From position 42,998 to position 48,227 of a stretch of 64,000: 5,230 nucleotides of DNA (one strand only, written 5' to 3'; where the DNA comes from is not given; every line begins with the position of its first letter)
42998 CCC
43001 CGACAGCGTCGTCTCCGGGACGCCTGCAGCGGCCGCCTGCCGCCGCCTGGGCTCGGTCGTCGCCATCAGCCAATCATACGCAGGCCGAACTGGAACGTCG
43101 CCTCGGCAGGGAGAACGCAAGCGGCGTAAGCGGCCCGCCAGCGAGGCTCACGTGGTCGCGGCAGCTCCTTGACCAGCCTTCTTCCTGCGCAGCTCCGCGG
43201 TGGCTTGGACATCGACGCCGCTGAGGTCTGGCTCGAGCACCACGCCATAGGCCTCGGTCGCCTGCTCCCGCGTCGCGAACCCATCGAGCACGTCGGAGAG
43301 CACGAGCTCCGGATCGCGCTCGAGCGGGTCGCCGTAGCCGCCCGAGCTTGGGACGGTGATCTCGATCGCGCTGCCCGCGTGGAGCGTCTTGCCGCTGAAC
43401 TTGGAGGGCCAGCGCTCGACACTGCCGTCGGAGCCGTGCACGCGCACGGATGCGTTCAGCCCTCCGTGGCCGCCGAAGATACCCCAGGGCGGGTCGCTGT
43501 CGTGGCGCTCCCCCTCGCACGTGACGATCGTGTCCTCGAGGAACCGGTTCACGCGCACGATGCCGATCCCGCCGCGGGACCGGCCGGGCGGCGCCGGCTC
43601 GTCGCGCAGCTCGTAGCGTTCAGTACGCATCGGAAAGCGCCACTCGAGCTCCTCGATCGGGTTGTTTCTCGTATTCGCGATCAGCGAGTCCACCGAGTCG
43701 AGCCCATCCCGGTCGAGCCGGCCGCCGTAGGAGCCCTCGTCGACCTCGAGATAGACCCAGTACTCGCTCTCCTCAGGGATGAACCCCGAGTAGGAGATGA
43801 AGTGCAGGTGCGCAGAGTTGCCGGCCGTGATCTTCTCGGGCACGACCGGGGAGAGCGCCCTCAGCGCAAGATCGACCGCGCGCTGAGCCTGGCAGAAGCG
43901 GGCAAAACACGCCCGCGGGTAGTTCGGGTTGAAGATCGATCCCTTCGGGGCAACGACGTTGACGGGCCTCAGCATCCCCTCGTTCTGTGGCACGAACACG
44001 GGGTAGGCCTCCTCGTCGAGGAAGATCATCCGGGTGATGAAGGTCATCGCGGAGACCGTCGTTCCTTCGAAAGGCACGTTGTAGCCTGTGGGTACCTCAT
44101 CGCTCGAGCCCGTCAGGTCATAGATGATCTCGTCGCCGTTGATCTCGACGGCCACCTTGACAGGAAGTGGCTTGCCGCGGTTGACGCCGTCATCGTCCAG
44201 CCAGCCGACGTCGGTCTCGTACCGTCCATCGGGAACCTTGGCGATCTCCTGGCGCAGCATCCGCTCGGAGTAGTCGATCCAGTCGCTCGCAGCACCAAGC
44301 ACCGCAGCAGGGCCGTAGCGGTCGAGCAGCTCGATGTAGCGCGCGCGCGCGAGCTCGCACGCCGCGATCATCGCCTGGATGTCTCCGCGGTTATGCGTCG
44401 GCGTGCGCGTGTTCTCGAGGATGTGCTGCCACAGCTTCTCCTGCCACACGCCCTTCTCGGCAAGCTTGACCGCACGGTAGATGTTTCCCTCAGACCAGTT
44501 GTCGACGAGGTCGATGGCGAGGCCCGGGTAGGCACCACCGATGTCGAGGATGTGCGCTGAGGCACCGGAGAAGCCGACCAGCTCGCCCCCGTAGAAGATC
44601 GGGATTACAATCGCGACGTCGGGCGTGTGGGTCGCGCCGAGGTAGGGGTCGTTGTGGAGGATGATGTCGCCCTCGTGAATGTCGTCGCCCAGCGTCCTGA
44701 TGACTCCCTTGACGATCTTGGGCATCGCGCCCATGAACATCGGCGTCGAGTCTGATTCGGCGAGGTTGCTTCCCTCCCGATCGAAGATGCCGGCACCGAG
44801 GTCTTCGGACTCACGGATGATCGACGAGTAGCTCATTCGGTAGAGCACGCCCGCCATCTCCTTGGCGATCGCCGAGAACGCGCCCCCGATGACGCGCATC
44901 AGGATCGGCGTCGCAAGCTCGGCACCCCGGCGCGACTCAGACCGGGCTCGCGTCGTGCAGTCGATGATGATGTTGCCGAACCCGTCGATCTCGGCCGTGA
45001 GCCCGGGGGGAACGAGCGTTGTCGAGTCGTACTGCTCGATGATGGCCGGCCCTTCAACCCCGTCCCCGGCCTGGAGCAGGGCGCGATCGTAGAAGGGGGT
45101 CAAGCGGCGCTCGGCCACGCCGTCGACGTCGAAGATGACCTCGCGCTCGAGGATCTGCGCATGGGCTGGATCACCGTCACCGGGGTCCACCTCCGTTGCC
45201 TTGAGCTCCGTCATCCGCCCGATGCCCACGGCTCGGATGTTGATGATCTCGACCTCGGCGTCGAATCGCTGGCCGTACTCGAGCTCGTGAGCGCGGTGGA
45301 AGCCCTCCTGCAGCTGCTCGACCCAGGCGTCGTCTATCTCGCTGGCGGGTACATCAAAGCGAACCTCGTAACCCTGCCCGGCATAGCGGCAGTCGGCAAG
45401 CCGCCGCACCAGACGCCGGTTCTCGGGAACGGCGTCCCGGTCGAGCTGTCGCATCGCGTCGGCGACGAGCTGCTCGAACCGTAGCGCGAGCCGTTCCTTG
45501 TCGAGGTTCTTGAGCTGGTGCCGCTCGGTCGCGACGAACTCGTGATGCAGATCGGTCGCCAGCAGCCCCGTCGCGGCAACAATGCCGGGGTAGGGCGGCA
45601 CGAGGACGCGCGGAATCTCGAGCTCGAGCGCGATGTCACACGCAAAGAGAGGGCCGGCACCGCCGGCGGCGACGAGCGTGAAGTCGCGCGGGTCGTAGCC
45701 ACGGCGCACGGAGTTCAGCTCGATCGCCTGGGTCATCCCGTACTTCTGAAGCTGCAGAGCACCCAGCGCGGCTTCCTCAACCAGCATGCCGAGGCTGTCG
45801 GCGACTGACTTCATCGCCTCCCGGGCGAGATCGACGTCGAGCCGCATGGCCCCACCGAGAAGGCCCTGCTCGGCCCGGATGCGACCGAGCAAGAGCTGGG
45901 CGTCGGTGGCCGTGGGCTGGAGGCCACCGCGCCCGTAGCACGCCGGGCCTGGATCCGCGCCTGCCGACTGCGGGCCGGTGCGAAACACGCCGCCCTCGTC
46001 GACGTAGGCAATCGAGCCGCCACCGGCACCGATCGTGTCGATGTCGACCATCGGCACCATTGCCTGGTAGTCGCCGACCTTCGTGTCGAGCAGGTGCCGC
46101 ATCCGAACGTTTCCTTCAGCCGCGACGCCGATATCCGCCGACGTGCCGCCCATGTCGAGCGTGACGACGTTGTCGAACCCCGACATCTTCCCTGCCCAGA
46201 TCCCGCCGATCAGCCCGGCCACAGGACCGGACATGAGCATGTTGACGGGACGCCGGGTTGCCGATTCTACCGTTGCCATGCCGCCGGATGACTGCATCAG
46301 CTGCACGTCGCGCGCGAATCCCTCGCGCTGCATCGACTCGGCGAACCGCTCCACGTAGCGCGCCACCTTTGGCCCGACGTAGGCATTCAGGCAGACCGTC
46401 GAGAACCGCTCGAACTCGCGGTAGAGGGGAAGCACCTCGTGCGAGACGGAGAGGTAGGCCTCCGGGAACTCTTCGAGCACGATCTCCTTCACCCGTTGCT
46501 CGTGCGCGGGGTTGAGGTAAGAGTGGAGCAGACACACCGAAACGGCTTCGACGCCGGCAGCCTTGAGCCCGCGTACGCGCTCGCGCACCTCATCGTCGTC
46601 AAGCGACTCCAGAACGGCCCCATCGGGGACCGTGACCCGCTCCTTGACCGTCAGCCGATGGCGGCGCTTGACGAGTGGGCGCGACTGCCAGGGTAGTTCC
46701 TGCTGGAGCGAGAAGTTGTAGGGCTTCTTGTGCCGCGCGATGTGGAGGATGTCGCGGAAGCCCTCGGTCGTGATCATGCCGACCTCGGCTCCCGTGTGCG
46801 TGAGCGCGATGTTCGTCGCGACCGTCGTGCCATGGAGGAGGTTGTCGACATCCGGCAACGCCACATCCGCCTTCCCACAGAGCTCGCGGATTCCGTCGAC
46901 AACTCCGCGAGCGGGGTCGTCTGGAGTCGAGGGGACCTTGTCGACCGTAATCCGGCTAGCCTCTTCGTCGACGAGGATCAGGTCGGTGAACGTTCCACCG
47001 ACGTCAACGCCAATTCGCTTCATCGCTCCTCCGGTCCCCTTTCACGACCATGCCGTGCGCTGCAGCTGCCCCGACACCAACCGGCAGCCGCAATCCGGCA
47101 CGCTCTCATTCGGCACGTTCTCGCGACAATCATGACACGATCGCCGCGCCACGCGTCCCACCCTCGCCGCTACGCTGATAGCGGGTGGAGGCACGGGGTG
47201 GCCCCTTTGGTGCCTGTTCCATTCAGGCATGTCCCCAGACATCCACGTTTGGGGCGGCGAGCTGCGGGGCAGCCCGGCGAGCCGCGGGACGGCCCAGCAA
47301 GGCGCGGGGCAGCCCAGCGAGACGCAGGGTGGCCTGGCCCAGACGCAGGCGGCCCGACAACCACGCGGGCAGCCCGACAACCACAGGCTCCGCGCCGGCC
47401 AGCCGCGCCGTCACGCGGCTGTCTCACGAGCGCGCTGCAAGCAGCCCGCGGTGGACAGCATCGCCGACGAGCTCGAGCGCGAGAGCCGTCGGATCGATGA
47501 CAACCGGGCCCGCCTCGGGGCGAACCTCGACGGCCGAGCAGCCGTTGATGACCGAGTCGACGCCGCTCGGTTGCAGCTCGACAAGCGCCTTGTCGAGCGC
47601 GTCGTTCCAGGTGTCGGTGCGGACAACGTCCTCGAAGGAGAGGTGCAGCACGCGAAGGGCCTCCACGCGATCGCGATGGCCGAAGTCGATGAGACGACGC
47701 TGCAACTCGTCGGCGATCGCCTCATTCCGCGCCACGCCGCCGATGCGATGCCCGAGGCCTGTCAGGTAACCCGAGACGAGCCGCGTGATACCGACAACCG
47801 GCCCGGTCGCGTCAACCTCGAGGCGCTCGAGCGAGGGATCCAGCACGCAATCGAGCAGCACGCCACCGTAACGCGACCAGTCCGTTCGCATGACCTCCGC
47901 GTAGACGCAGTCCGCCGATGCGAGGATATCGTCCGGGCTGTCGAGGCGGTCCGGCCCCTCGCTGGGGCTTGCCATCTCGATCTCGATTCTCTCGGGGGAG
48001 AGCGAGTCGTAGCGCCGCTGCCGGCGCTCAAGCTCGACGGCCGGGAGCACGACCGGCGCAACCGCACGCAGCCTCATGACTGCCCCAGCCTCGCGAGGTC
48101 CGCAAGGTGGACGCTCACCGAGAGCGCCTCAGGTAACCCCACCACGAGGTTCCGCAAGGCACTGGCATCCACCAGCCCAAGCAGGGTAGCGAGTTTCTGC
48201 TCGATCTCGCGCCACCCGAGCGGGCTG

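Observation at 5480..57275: Dispersed composite intergenic repeat family at eight or more loci, unknown to me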

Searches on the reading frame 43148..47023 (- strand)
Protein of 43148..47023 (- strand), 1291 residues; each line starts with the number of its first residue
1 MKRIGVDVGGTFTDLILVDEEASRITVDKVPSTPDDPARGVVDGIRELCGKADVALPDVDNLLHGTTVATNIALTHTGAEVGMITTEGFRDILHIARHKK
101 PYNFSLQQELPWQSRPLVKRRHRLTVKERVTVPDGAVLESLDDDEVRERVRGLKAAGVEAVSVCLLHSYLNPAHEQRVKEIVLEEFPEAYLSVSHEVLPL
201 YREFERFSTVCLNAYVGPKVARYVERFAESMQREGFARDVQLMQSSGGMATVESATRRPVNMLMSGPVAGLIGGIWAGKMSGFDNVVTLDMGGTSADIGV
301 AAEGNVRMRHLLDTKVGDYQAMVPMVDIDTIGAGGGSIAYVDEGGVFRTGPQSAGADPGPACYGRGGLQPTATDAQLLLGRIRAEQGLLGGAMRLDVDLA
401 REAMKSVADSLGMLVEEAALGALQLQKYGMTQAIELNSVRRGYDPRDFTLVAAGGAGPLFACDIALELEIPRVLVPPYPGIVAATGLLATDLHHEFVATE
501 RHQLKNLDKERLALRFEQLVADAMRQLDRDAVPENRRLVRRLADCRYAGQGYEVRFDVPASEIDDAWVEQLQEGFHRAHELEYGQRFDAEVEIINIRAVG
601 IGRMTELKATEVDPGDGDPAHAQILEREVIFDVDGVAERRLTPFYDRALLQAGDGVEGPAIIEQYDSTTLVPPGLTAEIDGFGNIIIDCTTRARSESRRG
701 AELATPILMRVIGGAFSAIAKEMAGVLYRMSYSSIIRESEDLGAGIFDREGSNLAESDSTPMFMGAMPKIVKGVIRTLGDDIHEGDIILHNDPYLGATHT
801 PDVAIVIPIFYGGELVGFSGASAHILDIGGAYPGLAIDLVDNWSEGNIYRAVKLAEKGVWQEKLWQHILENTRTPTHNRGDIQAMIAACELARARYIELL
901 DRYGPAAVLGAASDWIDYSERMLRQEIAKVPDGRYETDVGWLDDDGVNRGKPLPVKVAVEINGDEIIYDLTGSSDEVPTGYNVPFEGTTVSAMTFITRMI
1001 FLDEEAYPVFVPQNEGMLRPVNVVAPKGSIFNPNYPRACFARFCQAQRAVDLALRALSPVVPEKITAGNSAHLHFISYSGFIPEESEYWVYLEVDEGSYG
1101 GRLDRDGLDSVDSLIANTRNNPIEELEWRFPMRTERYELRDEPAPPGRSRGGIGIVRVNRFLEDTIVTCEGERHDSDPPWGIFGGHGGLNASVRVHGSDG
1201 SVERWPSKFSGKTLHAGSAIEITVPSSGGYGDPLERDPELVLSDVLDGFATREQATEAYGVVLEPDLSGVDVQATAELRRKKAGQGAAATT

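Call 9: search_protein_families(library=pfam, proteins=[window:43148-47023:-], max_evalue=0.001)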
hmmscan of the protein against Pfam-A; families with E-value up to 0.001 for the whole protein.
window:43148-47023:- (1291 aa): 4 families
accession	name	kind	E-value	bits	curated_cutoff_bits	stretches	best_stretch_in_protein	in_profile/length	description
PF02538.19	Hydantoinase_B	-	1.9e-144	482.4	26.8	1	706-1233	2-519/519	Hydantoinase B/oxoprolinase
PF01968.24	Hydantoinase_A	-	8.6e-90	301.3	22.9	1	206-495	1-290/291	Hydantoinase/oxoprolinase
PF05378.19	Hydant_A_N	-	8.2e-55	185.7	25.2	1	3-185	1-175/176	Hydantoinase/oxoprolinase N-terminal region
PF19278.4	Hydant_A_C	-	1.2e-05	25.2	21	1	510-682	12-185/193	Hydantoinase/oxoprolinase C-terminal domain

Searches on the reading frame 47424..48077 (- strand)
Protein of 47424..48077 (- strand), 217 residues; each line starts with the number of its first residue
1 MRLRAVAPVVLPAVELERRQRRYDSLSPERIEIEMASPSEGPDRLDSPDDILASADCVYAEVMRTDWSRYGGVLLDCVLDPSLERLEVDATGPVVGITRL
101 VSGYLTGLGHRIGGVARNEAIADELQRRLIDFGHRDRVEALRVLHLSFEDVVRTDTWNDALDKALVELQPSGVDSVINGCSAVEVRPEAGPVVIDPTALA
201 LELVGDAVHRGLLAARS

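Call 9: search_protein_families(library=pfam, proteins=[window:47424-48077:-], max_evalue=0.001)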
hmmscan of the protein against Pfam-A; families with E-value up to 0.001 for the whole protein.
window:47424-48077:- (217 aa): 1 family
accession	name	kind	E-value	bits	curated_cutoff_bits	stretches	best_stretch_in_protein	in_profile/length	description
PF01177.27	Asp_Glu_race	-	1.7e-11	44.7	31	1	26-203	24-210/211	Asp/Glu/Hydantoin racemase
